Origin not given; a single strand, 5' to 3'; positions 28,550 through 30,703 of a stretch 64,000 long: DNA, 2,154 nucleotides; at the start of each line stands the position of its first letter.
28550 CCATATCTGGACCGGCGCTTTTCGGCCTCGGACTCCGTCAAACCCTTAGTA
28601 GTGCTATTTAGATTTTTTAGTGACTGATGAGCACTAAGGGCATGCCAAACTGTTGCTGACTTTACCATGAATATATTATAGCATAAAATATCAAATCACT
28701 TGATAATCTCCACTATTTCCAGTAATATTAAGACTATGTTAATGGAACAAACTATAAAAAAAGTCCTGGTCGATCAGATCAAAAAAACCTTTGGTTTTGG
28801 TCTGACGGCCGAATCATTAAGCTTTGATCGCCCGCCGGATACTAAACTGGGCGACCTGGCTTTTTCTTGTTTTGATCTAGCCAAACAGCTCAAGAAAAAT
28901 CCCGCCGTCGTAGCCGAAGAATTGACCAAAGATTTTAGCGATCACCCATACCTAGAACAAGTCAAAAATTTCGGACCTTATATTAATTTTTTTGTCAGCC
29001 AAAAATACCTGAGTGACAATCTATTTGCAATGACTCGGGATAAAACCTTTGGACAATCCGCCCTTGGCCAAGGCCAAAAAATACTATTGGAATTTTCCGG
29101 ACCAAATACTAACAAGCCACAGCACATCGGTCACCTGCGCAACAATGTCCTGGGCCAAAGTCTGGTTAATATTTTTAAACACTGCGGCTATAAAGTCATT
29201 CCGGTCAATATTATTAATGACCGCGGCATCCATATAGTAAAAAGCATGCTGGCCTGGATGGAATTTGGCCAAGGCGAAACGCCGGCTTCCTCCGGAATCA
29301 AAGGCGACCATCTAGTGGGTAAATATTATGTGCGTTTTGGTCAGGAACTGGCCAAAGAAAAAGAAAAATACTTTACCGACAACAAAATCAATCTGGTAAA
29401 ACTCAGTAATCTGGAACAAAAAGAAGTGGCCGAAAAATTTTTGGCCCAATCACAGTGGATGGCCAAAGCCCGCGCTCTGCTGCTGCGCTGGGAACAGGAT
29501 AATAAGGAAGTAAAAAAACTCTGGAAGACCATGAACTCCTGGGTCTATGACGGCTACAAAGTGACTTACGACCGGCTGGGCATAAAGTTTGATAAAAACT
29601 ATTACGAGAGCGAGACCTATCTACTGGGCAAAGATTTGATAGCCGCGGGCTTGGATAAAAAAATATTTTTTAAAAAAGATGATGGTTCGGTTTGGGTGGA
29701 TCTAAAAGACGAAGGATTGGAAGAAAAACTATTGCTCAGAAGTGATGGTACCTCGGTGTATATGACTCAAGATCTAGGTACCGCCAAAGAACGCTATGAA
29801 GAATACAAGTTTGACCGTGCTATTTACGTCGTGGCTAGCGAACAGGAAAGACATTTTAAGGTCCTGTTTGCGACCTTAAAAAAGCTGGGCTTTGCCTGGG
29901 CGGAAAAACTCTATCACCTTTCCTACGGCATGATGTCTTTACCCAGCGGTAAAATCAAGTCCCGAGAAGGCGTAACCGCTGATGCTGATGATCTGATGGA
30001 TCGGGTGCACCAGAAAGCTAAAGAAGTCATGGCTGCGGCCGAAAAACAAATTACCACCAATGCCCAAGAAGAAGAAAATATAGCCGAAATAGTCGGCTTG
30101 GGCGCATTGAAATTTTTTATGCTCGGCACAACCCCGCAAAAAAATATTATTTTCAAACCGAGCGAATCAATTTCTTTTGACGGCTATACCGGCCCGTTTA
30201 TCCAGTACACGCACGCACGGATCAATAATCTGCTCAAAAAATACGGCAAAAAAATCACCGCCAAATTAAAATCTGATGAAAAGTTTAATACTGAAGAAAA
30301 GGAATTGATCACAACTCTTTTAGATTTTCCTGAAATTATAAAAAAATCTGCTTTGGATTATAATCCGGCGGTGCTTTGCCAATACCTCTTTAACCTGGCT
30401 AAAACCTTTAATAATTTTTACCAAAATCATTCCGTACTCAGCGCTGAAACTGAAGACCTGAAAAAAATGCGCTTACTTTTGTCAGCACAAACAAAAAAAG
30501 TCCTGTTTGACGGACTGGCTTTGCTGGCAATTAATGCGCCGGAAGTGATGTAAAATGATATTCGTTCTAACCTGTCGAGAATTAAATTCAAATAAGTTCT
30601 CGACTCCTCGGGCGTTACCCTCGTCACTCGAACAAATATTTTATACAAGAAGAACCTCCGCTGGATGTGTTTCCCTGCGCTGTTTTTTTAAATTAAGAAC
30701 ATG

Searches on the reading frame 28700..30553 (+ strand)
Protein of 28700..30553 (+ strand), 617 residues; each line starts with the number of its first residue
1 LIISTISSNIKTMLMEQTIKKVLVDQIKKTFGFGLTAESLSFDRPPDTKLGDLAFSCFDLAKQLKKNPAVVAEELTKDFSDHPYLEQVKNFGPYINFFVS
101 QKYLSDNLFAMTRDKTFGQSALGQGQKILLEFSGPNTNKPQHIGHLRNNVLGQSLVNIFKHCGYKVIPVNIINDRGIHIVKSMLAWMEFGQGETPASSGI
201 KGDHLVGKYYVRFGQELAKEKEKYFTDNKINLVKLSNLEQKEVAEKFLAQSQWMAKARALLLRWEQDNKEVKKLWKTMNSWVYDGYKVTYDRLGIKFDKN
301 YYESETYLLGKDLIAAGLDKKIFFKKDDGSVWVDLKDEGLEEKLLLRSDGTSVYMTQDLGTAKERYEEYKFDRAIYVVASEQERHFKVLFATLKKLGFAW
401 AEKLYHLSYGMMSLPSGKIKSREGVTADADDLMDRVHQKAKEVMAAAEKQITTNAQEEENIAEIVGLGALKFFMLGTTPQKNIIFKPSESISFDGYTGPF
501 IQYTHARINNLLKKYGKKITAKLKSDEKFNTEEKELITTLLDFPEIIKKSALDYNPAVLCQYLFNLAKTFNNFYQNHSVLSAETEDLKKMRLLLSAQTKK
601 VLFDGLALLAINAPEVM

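Call 40: search_protein_families(library=pfam, proteins=[window:28700-30553:+], max_evalue=0.001)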
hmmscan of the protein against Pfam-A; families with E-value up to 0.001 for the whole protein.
window:28700-30553:+ (617 aa): 3 families
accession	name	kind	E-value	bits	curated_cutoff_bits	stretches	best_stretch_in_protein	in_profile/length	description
PF00750.26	tRNA-synt_1d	-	2.9e-48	165.1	23.3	1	115-484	10-346/349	tRNA synthetases class I (R), catalytic domain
PF05746.21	DALR_1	-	8.5e-32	110.1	22.3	1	501-617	1-117/117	DALR anticodon binding domain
PF03485.21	Arg_tRNA_synt_N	-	5.1e-16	59.5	21.5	1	18-99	2-85/85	Arginyl tRNA synthetase N terminal domain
